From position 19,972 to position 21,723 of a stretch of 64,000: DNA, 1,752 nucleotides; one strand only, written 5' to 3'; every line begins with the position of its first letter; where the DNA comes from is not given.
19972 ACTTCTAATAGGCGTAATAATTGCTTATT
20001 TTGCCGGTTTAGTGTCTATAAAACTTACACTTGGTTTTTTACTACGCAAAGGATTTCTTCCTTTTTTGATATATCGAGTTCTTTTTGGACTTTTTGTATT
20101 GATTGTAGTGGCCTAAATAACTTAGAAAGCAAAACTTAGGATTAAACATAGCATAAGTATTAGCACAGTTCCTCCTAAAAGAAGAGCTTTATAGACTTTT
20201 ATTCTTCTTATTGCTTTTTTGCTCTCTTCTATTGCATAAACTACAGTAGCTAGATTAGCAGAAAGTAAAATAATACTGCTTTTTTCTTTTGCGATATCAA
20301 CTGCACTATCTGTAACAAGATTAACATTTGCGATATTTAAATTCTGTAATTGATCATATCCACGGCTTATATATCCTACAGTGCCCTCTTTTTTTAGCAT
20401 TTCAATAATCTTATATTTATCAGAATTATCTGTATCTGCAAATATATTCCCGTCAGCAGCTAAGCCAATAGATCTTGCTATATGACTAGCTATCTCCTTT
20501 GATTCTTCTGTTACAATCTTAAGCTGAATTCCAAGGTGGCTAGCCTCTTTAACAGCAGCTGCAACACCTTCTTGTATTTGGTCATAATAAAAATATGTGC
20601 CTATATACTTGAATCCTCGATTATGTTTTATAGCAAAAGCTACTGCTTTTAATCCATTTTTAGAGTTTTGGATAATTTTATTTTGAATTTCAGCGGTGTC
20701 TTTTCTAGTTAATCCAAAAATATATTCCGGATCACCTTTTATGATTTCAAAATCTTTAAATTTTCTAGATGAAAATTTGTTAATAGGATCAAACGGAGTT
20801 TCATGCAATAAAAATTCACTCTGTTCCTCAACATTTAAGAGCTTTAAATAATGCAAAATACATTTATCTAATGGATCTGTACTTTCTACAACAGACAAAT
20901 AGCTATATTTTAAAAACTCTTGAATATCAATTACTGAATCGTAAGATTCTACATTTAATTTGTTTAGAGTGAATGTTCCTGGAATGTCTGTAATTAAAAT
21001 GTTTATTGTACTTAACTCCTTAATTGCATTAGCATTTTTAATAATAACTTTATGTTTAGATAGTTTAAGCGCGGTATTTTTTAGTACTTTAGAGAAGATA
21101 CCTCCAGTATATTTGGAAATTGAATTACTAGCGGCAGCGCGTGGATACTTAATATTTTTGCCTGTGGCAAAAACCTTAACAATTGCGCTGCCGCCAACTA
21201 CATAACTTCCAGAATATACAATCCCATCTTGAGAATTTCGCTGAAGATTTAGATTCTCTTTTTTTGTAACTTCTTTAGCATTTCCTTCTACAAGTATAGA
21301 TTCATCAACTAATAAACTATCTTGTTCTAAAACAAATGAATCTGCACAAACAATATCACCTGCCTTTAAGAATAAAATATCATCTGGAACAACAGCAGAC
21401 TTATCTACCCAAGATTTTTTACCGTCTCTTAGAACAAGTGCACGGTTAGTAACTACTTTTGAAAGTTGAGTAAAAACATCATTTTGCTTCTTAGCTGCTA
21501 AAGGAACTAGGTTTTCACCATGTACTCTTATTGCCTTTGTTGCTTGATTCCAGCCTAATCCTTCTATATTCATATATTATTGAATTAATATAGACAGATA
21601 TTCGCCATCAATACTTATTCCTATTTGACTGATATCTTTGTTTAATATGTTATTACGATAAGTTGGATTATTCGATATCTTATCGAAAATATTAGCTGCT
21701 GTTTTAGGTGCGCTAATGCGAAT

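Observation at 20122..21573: Soluble, catalytically degenerate P-type ATPase homolog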

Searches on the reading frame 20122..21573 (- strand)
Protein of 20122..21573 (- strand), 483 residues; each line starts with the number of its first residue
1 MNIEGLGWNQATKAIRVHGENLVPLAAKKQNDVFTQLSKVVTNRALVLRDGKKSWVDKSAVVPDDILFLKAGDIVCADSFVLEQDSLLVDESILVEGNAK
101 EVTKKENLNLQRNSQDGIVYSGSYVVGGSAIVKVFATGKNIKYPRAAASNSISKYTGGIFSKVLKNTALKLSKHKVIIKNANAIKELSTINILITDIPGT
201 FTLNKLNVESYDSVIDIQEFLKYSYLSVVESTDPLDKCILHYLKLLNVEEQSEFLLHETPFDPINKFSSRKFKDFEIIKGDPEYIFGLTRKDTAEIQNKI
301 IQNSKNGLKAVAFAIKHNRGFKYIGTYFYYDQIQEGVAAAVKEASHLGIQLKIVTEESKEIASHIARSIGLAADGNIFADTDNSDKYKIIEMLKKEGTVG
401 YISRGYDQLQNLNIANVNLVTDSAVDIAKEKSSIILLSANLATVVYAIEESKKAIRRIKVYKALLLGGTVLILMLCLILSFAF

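Call 3: search_protein_families(library=pfam, proteins=[window:20122-21573:-], max_evalue=1)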
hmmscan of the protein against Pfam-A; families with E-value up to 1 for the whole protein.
window:20122-21573:- (483 aa): 2 families
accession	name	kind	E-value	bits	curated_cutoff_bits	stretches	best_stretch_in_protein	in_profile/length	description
PF00122.25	E1-E2_ATPase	-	8.8e-17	61.6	28.1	1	42-147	4-98/181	E1-E2 ATPase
PF00702.32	Hydrolase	-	0.00056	20.8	26.4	1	278-397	55-171/191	haloacid dehalogenase-like hydrolase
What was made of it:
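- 21139..21483 (-): Residues 31-145: A-domain core (beta-rich). Pfam E1-E2_ATPase covers residues 42-147 (call 3).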

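Call 4: search_protein_families(library=ncbifam, proteins=[window:20122-21573:-], max_evalue=1)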
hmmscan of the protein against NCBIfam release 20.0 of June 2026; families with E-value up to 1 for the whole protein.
window:20122-21573:- (483 aa): 17 families
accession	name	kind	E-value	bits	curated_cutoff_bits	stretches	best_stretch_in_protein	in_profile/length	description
TIGR01647.1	ATPase-IIIA_H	equivalog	2.6e-52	178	615.5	3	167-373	263-483/755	plasma-membrane proton-efflux P-type ATPase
TIGR01525.1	ATPase-IB_hvy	subfamily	5.5e-31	108.1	346.25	2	171-474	229-529/560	heavy metal translocating P-type ATPase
TIGR01522.1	ATPase-IIA2_Ca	equivalog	3.8e-30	104.4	798.3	4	34-143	108-216/854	calcium-transporting P-type ATPase, PMR1-type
TIGR01524.1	ATPase-IIIB_Mg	equivalog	4e-30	104.4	610.75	4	34-145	116-236/867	magnesium-translocating P-type ATPase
TIGR01116.1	ATPase-IIA1_Ca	equivalog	5.2e-28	97.6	703.4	2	286-461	420-608/799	calcium-translocating P-type ATPase, SERCA-type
TIGR01494.1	ATPase_P-type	subfamily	3e-27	95.2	62.3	2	168-481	189-465/478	HAD-IC family P-type ATPase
NF011702.0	PRK15122.1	subfamily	3.9e-23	81.3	975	4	376-443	620-688/907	magnesium-translocating P-type ATPase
TIGR01511.1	ATPase-IB1_Cu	subfamily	3e-22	79.2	397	3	302-460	341-491/542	copper-translocating P-type ATPase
TIGR01512.1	ATPase-IB2_Cd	subfamily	3.1e-18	65.8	313.5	3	321-474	314-462/494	cadmium family heavy metal-translocating P-type ATPase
TIGR01523.1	ATPase-IID_K-Na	equivalog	5.2e-18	64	645.05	3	32-149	107-229/997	potassium/sodium efflux P-type ATPase, fungal-type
NF007952.0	PRK10671.1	equivalog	7.7e-17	60.7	1316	1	173-460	504-780/838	copper-exporting P-type ATPase CopA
NF008262.1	PRK11033.1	equivalog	1.6e-14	53.4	1005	2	172-477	407-700/731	zinc/cadmium/mercury/lead-transporting ATPase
TIGR01517.1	ATPase-IIB_Ca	equivalog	5.3e-14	51.4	507.05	2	30-141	142-243/882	calcium-translocating P-type ATPase, PMCA-type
NF010609.0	PRK14010.1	equivalog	1.6e-13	49.7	1323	1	151-444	259-551/673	K(+)-transporting ATPase subunit B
NF033775.1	P_type_ZntA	exception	4.1e-12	45.2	1240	2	173-475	413-699/732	Zn(II)/Cd(II)/Pb(II) translocating P-type ATPase ZntA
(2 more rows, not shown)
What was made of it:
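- On P-type ATPase superfamily (HAD-IC; Pfam E1-E2_ATPase + Hydrolase; TIGR01494): PF00702 scores 20.8 bits, below its cut-off of 26.4 (calls 3, 4).
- Checked: NCBIfam TIGR01494 (HAD-IC P-type ATPase) scores 95 bits against a cut-off of 62 and covers residues 168-481 (calls 3, 4).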

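Call 5: search_solved_structures(query=window:20122-21573:-, max_evalue=1, show_alignments=3)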
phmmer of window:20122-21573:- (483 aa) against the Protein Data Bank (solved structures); distinct sequences matched with E-value up to 1: 101 (the best 60 are shown).
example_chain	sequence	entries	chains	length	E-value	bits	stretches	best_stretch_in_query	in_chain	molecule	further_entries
7vh5_A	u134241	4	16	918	4.1e-28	101.5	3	168-373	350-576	Plasma membrane ATPase 1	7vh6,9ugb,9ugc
1mhs_A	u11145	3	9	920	9.8e-27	96.9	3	168-373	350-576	Plasma Membrane ATPase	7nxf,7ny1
5ksd_A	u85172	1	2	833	3.9e-26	95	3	168-373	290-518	ATPase 2, plasma membrane-type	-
8uy7_A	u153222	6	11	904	2.3e-24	89.1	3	371-461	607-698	Magnesium-transporting ATPase, P-type 1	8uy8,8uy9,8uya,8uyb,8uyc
9zlk_A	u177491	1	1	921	1.6e-22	83.1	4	371-461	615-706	Magnesium-transporting ATPase, P-type 1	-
9byb_A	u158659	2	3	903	4.5e-22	81.6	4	371-461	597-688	Magnesium-transporting ATPase, P-type 1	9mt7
9ejn_A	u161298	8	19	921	4.9e-22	81.4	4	371-461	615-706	Magnesium-transporting ATPase, P-type 1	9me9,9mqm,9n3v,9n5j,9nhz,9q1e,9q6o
9euq_A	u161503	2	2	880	1.9e-18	69.7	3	36-142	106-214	Calcium-transporting ATPase lmo0841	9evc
6zhf_A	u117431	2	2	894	2.2e-18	69.4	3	36-142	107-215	Calcium-transporting ATPase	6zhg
6zhh_A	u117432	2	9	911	2.3e-18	69.4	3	36-142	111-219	Calcium-transporting ATPase | Calcium-transporting ATPase lmo0841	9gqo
8q75_A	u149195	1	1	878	1.8e-15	59.8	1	173-475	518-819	Copper-transporting ATPase HMA4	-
8q73_A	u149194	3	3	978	2.5e-15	59.3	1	173-475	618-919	Copper-transporting ATPase HMA4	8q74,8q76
8iww_A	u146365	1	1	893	1.3e-13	53.7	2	381-476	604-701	Calcium-transporting ATPase type 2C member 1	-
8iwp_A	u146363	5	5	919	1.5e-13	53.5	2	381-476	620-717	Calcium-transporting ATPase type 2C member 1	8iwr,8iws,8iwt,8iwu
7yag_A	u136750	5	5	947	1.7e-13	53.3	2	381-476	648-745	Calcium-transporting ATPase type 2C member 1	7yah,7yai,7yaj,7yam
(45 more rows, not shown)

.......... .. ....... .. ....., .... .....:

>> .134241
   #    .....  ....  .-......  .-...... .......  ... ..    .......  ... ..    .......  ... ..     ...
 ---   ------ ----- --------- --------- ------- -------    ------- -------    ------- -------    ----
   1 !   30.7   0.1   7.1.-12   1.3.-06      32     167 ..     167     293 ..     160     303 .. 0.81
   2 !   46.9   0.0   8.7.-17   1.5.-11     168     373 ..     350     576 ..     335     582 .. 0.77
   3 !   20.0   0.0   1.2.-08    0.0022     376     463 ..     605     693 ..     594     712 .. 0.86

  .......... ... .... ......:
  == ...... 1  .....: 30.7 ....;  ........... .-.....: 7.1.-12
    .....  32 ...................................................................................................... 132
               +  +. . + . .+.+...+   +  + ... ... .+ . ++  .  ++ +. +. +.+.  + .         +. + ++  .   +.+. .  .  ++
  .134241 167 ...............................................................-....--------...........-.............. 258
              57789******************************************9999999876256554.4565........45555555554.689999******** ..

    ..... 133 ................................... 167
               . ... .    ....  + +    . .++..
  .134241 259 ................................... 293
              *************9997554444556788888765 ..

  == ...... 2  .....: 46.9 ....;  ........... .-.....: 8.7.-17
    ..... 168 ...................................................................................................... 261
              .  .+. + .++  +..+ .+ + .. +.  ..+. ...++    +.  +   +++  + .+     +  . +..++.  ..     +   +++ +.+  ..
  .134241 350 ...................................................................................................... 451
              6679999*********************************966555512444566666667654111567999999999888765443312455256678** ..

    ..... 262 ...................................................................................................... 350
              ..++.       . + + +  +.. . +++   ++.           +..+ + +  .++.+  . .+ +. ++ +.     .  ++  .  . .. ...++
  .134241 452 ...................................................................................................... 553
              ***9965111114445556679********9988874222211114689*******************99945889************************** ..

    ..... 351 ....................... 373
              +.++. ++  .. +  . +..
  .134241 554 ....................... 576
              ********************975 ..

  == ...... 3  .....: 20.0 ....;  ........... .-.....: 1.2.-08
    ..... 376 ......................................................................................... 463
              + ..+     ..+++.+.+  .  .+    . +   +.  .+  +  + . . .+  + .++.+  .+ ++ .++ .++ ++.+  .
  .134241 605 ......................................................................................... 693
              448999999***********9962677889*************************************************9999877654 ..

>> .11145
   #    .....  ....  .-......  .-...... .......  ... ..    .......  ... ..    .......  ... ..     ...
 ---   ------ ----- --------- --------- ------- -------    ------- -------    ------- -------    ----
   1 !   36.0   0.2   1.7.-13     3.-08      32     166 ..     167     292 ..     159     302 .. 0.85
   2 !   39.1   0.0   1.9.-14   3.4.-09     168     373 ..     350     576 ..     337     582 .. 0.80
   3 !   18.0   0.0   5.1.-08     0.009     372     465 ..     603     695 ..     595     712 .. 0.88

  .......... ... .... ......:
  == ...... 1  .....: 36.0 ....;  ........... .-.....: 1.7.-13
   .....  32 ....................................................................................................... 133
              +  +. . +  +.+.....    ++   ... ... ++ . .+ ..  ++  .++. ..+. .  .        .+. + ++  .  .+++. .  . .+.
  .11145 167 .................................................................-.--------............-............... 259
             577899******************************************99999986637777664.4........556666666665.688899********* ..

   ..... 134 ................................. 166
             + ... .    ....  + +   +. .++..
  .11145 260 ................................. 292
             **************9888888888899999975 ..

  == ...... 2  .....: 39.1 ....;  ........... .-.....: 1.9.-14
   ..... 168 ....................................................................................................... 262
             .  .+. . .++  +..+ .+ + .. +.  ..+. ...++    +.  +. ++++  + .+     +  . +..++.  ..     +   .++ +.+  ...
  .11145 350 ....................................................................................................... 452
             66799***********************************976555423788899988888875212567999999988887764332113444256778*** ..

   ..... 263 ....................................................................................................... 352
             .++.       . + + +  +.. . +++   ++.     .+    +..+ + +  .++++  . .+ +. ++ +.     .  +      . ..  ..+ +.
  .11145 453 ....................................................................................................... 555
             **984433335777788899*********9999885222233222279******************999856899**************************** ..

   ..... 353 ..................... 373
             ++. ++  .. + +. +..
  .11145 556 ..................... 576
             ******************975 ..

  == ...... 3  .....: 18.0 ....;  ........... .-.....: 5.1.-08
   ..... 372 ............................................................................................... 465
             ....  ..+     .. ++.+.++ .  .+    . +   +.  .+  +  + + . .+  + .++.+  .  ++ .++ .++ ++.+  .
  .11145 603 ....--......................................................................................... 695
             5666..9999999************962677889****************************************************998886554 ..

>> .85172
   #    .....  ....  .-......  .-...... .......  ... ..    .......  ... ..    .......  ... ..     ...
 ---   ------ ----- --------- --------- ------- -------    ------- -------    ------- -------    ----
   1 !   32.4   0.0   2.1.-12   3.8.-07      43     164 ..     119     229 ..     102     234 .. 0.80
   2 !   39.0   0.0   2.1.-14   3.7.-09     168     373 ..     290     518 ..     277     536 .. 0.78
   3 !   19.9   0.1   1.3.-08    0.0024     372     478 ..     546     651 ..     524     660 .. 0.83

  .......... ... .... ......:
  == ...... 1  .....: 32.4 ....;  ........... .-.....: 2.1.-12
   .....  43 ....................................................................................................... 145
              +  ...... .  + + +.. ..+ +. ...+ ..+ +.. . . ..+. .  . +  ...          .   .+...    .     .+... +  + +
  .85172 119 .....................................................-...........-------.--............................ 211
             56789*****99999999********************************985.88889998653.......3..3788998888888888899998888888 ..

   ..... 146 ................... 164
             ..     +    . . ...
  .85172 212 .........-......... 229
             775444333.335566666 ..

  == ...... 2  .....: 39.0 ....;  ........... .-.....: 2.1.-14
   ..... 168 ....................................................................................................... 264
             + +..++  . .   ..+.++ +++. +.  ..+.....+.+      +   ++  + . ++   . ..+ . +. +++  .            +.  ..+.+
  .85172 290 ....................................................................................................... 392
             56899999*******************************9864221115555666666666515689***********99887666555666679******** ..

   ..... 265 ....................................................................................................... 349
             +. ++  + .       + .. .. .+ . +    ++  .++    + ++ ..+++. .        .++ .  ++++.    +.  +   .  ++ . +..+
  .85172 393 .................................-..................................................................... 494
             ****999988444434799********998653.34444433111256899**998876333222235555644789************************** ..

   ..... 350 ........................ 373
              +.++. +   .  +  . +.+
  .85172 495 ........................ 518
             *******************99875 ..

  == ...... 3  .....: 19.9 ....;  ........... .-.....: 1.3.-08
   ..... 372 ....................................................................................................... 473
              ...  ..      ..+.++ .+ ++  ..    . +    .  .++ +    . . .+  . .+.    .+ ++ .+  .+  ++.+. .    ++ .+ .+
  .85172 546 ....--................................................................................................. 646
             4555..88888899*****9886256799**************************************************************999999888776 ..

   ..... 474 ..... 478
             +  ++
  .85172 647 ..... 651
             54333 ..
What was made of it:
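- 20122..21573 (-): Whole gene: 483 aa pseudo-P-type-ATPase (headpiece plus one TM helix), including the TAA stop at 20122-20124. Profile hits in calls 3-5.
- Checked: The best PDB sequence hits are the fungal and plant H+-ATPases and MgtA (call 5).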
